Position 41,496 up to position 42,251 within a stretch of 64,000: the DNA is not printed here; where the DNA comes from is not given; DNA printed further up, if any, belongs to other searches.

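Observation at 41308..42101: Two exported CxxC lipoproteins (DsrE-fold with CPAC; HMA domain with CEGC) end the oxidase operon, a candidate new copper/thiol relay for CuA/CuB assembly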

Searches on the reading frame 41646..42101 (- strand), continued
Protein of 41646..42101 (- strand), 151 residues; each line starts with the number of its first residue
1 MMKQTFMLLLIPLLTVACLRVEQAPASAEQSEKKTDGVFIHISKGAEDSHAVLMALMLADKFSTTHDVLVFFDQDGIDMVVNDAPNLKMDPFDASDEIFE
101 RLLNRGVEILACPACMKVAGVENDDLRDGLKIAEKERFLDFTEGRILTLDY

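Call 31: search_protein_families(library=pfam, proteins=[L040:8458-8919:+, L040:8949-9551:+, L040:9741-11111:-, L040:5891-6976:+, L040:7878-8417:+, L026:8554-8811:+, L047:7917-8420:+, L025:8413-9174:+, L025:6535-7818:+], max_evalue=0.01)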
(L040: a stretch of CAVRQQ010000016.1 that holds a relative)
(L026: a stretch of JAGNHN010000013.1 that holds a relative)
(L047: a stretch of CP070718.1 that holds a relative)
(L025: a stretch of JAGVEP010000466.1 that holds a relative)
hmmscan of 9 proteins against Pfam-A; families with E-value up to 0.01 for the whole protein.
L040:8458-8919:+ (153 aa): 1 family
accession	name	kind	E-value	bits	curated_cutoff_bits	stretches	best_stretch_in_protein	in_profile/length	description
PF04314.18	PCuAC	-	5e-36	123.3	29.4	1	29-135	1-107/109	Copper chaperone PCu(A)C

L040:8949-9551:+ (200 aa): 4 families
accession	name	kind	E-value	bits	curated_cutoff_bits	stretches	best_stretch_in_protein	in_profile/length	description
PF02630.20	SCO1-SenC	-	1.4e-41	142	22.8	1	45-179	2-134/134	SCO1/SenC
PF00578.27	AhpC-TSA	-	8.1e-08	32.7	26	1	46-181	7-123/124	AhpC/TSA family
PF08534.16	Redoxin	-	5.5e-05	23.4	26.6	1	43-190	7-139/148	Redoxin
PF13905.12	Thioredoxin_8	-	0.0035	18.1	27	1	64-115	1-47/94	Thioredoxin-like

L040:9741-11111:- (456 aa): 4 families
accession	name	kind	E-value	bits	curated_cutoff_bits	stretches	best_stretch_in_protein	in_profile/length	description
PF13435.11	Cytochrome_C554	-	6.8e-11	43.4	20.8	1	70-152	1-84/84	Cytochrome c554 and c-prime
PF14522.11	Cytochrome_C7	-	1.5e-07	31.6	24.8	1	68-152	13-67/67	Cytochrome c7 and related cytochrome c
PF22113.1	Mtrc-MtrF_II-IV_dom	-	3.5e-06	27.1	30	1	64-154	77-166/176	Outer membrane cytochrome MtrC/MtrF-like, domains II/IV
PF00130.28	C1_1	-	2.9e-05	24.3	26.5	0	193-238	9-37/53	Phorbol esters/diacylglycerol binding domain (C1 domain)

L040:5891-6976:+ (361 aa): 1 family
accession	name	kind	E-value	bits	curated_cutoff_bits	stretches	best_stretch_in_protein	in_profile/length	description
PF03747.19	ADP_ribosyl_GH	-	1.1e-53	183.3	26.2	1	14-337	1-287/287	ADP-ribosylglycohydrolase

L040:7878-8417:+ (179 aa): 1 family
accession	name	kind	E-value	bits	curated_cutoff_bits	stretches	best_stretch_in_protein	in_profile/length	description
PF02635.20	DsrE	-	1.3e-06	29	22.7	1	66-166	3-103/116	DsrE/DsrF-like family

L026:8554-8811:+ (85 aa): 1 family
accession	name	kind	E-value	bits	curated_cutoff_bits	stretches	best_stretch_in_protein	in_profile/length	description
PF14899.11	DUF4492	-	1.8e-31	108.3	27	1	22-84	1-63/63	Domain of unknown function (DUF4492)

L047:7917-8420:+ (167 aa): 1 family
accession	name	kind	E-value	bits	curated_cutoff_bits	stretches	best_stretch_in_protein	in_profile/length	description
PF02635.20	DsrE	-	2.5e-06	28.1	22.7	1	54-156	3-105/116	DsrE/DsrF-like family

L025:8413-9174:+ (253 aa): 4 families
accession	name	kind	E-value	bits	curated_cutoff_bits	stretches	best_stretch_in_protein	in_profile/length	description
PF04140.19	ICMT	-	1.9e-10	41.4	24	1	150-230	11-93/95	Isoprenylcysteine carboxyl methyltransferase (ICMT) family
PF04191.18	PEMT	-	5.4e-09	36.9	25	1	137-232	3-100/105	Phospholipid methyltransferase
PF01222.22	ERG4_ERG24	-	0.0055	16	27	0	166-252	342-431/432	Ergosterol biosynthesis ERG4/ERG24 family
PF10318.15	7TM_GPCR_Srh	-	0.0061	16.1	26.3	0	107-164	59-115/302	Serpentine type 7TM GPCR chemoreceptor Srh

L025:6535-7818:+ (427 aa): 6 families
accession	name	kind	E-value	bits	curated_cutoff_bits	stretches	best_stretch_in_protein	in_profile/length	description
PF01053.26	Cys_Met_Meta_PP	-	7.9e-153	509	27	1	44-425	2-381/381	Cys/Met metabolism PLP-dependent enzyme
PF01212.27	Beta_elim_lyase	-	1.6e-08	34.7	27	1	94-311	30-266/288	Beta-eliminating lyase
PF01041.23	DegT_DnrJ_EryC1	-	9.9e-07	28.7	19.8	1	96-284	24-212/360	DegT/DnrJ/EryC1/StrS aminotransferase family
PF06838.17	Met_gamma_lyase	-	1.1e-05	24.6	24.2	1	70-263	33-244/405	Methionine gamma-lyase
PF00155.27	Aminotran_1_2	-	2.1e-05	24.3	19.7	1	114-223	68-191/361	Aminotransferase class I and II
PF00266.25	Aminotran_5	-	0.00045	19.8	21.5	1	169-248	127-206/371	Aminotransferase class-V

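Call 35: predict_structure(alignment_id=A1)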
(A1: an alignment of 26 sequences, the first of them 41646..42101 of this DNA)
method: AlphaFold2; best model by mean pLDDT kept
length: 151 residues; sequences in the alignment: 26
mean_pLDDT: 82.1   pTM: 0.72
mean pLDDT of the five models: 82.1, 81.5, 80.1, 75.7, 72.3
residues with pLDDT >= 90: 94; 70-90: 19; 50-70: 15; < 50: 23
segments of 3 or more residues with pLDDT < 50: 1-4, 7-13, 19-28
pLDDT, mean of each block of 10 residues (from residue 1): 45 48 44 71 96 97 93 97 96 97 97 96 95 85 73 82
secondary structure, 60 per line:
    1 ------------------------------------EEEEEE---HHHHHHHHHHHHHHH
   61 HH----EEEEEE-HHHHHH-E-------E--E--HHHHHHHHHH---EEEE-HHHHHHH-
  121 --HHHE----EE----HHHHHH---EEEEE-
elements in order: E37-42 H46-62 E67-72 H74-79 H95-104 E108-111 H113-119 H137-142 E146-150

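Call 37: fold_search(model_id=the predicted structure, library=pdb)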
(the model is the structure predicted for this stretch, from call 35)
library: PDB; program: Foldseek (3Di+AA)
matches with E <= 10: 1136; with E <= 0.001: 12
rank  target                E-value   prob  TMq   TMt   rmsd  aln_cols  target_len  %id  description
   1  2qs7_A                5.2e-07  1.00  0.59  0.64   4.1       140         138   18  CRYSTAL STRUCTURE OF a putative oxidoreductase of the DsrE/DsrF-like family (SSO1126) FROM SULFOLOBUS SOLFATARICUS P2  (released 2007-08-21)
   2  3mc3                  8.6e-07  1.00  0.65  0.79   3.0       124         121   18  Crystal structure of DsrE/DsrF-like family protein (NP_342589.1) from SULFOLOBUS SOLFATARICUS at 1.49 A resolution (released 2010-05-19)
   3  1l1s                  9.8e-07  1.00  0.61  0.81   2.3       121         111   16  Structure of Protein of Unknown Function MTH1491 from Methanobacterium thermoautotrophicum (released 2002-05-29)
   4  1jx7_A                1.5e-06  1.00  0.61  0.77   3.2       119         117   18  Crystal structure of ychN protein from E.coli (released 2002-09-07)
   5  2pd2_A                2.4e-06  1.00  0.56  0.76   2.7       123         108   20  Crystal structure of (ST0148) conserved hypothetical from Sulfolobus Tokodaii Strain7 (released 2007-10-02)
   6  8uja_A                4.1e-06  1.00  0.57  0.76   2.7       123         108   20  T33-fn10 - Designed Tetrahedral Protein Cage Using Fragment-based Hydrogen Bond Networks (released 2024-03-06)
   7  3pnx_A                6.0e-06  1.00  0.65  0.62   3.9       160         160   12  Crystal structure of a putative sulfurtransferase dsrE (Swol_2425) from Syntrophomonas wolfei str. Goettingen at 1.92  (released 2010-12-15)
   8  2hy5_A                1.1e-05  1.00  0.57  0.65   4.0       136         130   15  Crystal structure of DsrEFH (released 2006-09-19)
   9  2hy5_B                3.0e-05  1.00  0.57  0.63   4.0       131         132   14  Crystal structure of DsrEFH (released 2006-09-19)
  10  3pnx_B                4.4e-05  1.00  0.60  0.58   4.3       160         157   11  Crystal structure of a putative sulfurtransferase dsrE (Swol_2425) from Syntrophomonas wolfei str. Goettingen at 1.92  (released 2010-12-15)
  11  2hy5_C                1.2e-04  1.00  0.53  0.76   3.1       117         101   12  Crystal structure of DsrEFH (released 2006-09-19)
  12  2fb6                  1.7e-04  1.00  0.51  0.64   3.7       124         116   15  Structure of Conserved Protein of Unknown Function BT1422 from Bacteroides thetaiotaomicron (released 2006-01-24)
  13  2d1p_A                1.7e-03  1.00  0.59  0.67   4.2       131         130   15  crystal structure of heterohexameric TusBCD proteins, which are crucial for the tRNA modification (released 2006-02-28)
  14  2d1p_B                2.2e-03  1.00  0.45  0.54   6.2       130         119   21  crystal structure of heterohexameric TusBCD proteins, which are crucial for the tRNA modification (released 2006-02-28)
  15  2d1p_E                2.7e-03  1.00  0.46  0.56   6.1       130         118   20  crystal structure of heterohexameric TusBCD proteins, which are crucial for the tRNA modification (released 2006-02-28)
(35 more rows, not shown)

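Call 38: find_encoding_contigs(protein=P0076, flank=10000, max_places=2)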
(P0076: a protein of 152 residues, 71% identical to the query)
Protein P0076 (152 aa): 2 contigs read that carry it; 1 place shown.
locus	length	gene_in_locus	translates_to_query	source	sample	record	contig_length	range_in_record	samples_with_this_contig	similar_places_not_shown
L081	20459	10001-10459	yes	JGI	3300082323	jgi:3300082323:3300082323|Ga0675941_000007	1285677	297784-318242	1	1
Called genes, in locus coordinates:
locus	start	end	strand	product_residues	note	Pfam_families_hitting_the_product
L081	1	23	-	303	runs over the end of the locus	PF00291:PALP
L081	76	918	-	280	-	PF25084:LbH_EIF2B (faint), PF00132:Hexapep (faint), PF25087:GMPPB_C (faint)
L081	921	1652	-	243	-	PF01066:CDP-OH_P_transf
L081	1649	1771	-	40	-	-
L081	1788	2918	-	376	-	PF02322:Cyt_bd_oxida_II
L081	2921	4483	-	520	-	PF01654:Cyt_bd_oxida_I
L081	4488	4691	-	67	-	PF14899:DUF4492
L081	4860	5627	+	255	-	PF02630:SCO1-SenC (weak)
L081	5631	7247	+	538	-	PF00115:COX1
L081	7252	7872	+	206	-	PF00510:COX3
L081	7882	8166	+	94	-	PF03626:COX4_pro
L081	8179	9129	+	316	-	PF02790:COX2_TM, PF00116:COX2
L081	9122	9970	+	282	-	PF01040:UbiA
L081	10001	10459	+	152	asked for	PF02635:DsrE (weak)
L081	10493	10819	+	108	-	PF00403:HMA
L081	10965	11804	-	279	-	PF01040:UbiA (faint)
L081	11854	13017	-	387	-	-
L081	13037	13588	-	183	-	PF13442:Cytochrome_CBB3 (weak)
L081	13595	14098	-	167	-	PF11821:ActD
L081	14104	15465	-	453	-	PF03916:NrfD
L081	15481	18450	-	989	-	PF13484:Fer4_16 (faint), PF13187:Fer4_9 (faint), PF13237:Fer4_10 (faint), PF12838:Fer4_7 (weak), PF13247:Fer4_11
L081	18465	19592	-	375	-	PF02085:Cytochrom_CIII (faint), PF14522:Cytochrome_C7 (faint), PF14537:Cytochrom_c3_2 (faint)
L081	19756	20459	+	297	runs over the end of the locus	PF13593:SBF_like, PF01758:SBF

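Call 40: find_homologous_proteins(query=A2, max_evalue=0.001)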
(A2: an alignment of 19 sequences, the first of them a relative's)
Query A2 (19 sequences) (143 aa, profile of the alignment): 2459 proteins with E <= 0.001 among 6056 candidates; the best 120 are listed.
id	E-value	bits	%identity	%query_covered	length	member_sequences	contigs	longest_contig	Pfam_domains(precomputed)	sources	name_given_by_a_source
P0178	5.0e-64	232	63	98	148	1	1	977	PF02635.21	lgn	-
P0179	5.7e-64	232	68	82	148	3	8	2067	PF02635.21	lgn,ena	-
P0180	1.1e-63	231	66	83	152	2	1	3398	PF02635.21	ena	-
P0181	1.2e-63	231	63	98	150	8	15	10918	PF02635.21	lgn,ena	-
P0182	1.9e-63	230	68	82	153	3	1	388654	-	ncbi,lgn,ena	-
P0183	2.3e-63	230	61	84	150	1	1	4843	-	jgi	jgi:predicted peroxiredoxin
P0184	2.8e-63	230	66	82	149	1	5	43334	PF02635.21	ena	-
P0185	2.8e-63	230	58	99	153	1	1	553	-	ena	-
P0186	3.0e-63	230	61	98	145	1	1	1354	-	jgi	jgi:predicted peroxiredoxin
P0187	3.3e-63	229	57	97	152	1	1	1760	-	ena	-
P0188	3.6e-63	229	68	97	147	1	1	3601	PF02635.21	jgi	jgi:predicted peroxiredoxin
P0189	3.6e-63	229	68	84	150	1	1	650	-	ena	-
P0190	4.0e-63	229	69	97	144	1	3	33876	PF02635.21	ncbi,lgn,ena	-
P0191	4.1e-63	229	68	97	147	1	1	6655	PF02635.21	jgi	jgi:predicted peroxiredoxin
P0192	4.4e-63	229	67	82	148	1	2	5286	PF02635.21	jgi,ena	-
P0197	7.4e-63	228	68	82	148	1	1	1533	PF02635.21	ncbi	-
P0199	8.8e-63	228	57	100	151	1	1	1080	PF02635.21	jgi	jgi:predicted peroxiredoxin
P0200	9.2e-63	228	53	97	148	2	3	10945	PF02635.21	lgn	-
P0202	1.6e-62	227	90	100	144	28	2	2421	PF02635.21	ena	-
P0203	1.7e-62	227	69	83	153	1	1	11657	PF02635.21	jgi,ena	-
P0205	1.8e-62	227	72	82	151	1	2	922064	PF02635.21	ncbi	-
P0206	2.1e-62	227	95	100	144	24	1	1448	PF02635.21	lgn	-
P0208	2.2e-62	227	55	100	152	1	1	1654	PF02635.21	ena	-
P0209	2.6e-62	227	63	82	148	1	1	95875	PF02635.21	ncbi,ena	-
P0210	2.7e-62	227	63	98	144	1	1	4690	PF02635.21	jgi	jgi:predicted peroxiredoxin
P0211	3.2e-62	226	87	100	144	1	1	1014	PF02635.21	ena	-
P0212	3.3e-62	226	60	98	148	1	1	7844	PF02635.21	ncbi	-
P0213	3.7e-62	226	57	98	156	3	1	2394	PF02635.21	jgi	jgi:intracellular sulfur oxidation DsrE/DsrF family protein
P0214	3.8e-62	226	66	82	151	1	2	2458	PF02635.21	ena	-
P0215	3.8e-62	226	94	100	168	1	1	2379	PF02635.21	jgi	jgi:predicted peroxiredoxin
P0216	4.0e-62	226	63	86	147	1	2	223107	PF02635.21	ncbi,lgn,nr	ncbi:MAG: hypothetical protein PCFJNLEI_00364 [Verrucomicrobiae bacterium]|nr:hypothetical protein [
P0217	4.0e-62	226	65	86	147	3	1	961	PF02635.21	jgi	jgi:predicted peroxiredoxin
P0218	4.2e-62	226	65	94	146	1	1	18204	PF02635.21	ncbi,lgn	-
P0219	4.2e-62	226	66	82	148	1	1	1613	PF02635.21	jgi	jgi:predicted peroxiredoxin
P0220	4.4e-62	226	98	100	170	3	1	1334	PF02635.21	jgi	-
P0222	4.4e-62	226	64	97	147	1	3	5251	PF02635.21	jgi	jgi:predicted peroxiredoxin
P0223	4.5e-62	226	55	100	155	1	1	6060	PF02635.21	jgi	jgi:predicted peroxiredoxin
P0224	4.6e-62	226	60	97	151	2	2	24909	PF02635.21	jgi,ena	-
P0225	4.8e-62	226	57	100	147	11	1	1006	PF02635.21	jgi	jgi:predicted peroxiredoxin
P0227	5.2e-62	226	61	82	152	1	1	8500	PF02635.21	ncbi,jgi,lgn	-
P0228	5.3e-62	226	63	86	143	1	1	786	PF02635.21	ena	-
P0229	5.7e-62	225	64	100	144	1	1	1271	PF02635.21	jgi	jgi:predicted peroxiredoxin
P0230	5.7e-62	225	63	95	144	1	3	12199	PF02635.21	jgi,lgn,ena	-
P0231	5.8e-62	225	59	89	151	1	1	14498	PF02635.21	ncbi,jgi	jgi:predicted peroxiredoxin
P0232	6.5e-62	225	63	87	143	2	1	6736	PF02635.21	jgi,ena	-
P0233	6.7e-62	225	71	83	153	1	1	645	PF02635.21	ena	-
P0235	7.1e-62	225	69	84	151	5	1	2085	PF02635.21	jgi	jgi:predicted peroxiredoxin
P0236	7.4e-62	225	67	83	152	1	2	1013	PF02635.21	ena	-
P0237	8.8e-62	225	59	98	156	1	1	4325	PF02635.21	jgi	jgi:intracellular sulfur oxidation DsrE/DsrF family protein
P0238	8.9e-62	225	56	98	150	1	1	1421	PF02635.21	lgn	-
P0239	9.4e-62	225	67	84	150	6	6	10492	PF02635.21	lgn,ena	-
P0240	9.7e-62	225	55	98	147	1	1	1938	PF02635.21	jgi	jgi:predicted peroxiredoxin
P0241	1.0e-61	225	52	97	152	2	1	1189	PF02635.21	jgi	-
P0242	1.0e-61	225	68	83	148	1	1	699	PF02635.21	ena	-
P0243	1.0e-61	225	69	82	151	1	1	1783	PF02635.21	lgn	-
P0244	1.0e-61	225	61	99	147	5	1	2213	PF02635.21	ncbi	-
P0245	1.0e-61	225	61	87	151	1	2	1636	PF02635.21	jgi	jgi:predicted peroxiredoxin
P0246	1.0e-61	225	63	99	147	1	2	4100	PF02635.21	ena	-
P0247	1.1e-61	225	69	82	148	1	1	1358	PF02635.21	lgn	-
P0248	1.1e-61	225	64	84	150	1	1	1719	PF02635.21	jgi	jgi:predicted peroxiredoxin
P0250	1.2e-61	224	60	93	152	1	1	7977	PF02635.21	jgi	jgi:predicted peroxiredoxin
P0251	1.2e-61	224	63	94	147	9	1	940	PF02635.21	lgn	-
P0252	1.3e-61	224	99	100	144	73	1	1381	PF02635.21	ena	-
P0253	1.3e-61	224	68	100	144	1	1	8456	PF02635.21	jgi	jgi:predicted peroxiredoxin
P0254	1.3e-61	224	61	88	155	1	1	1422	PF02635.21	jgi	jgi:predicted peroxiredoxin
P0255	1.3e-61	224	65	87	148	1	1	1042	PF02635.21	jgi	jgi:predicted peroxiredoxin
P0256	1.3e-61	224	59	99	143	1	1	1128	PF02635.21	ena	-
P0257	1.4e-61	224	92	100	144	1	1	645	PF02635.21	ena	-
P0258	1.4e-61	224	68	83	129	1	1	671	PF02635.21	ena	-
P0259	1.4e-61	224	62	82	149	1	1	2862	PF02635.21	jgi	jgi:predicted peroxiredoxin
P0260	1.4e-61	224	69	83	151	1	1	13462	PF02635.21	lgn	-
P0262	1.5e-61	224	50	100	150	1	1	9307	PF02635.21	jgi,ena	-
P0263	1.5e-61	224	58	100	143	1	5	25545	PF02635.21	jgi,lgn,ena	-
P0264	1.6e-61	224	65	82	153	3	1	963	PF02635.21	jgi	jgi:predicted peroxiredoxin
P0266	1.7e-61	224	58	100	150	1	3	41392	PF02635.21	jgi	jgi:predicted peroxiredoxin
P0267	1.7e-61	224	59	97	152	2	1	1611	PF02635.21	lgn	-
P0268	1.7e-61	224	64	87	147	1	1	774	PF02635.21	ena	-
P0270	1.9e-61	224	63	100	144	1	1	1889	PF02635.21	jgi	jgi:predicted peroxiredoxin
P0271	1.9e-61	224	59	100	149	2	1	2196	PF02635.21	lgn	-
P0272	2.0e-61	224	56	94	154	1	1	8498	PF02635.21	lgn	-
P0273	2.1e-61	224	70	81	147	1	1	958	PF02635.21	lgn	-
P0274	2.1e-61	224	60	99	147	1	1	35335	PF02635.21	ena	-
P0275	2.1e-61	224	64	98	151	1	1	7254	PF02635.21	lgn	-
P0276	2.2e-61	224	56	98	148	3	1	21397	PF02635.21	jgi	-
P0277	2.2e-61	224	69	87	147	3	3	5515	PF02635.21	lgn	-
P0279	2.2e-61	224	60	99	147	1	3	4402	PF02635.21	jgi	jgi:predicted peroxiredoxin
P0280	2.2e-61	224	86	100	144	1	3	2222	PF02635.21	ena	-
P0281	2.3e-61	223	69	86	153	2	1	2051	PF02635.21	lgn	-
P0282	2.4e-61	223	56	97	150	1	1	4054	PF02635.21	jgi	-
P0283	2.4e-61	223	67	83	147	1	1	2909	PF02635.21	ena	-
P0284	2.5e-61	223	63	87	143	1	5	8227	PF02635.21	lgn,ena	-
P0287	2.6e-61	223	86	100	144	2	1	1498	PF02635.21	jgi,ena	jgi:predicted peroxiredoxin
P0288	2.6e-61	223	66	84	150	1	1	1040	PF02635.21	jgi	jgi:predicted peroxiredoxin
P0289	2.6e-61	223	57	100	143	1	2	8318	PF02635.21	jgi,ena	jgi:predicted peroxiredoxin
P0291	2.7e-61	223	73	89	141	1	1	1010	PF02635.21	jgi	jgi:predicted peroxiredoxin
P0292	2.7e-61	223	61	98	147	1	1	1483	PF02635.21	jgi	jgi:predicted peroxiredoxin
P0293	2.8e-61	223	70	88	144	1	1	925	PF02635.21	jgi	jgi:predicted peroxiredoxin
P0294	2.8e-61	223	63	97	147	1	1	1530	PF02635.21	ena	-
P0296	2.9e-61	223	69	82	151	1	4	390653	PF02635.21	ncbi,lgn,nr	ncbi:MAG: DsrE family protein [candidate division KSB1 bacterium]|nr:DsrE family protein [candidate 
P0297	3.0e-61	223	58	96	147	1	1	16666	PF02635.21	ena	-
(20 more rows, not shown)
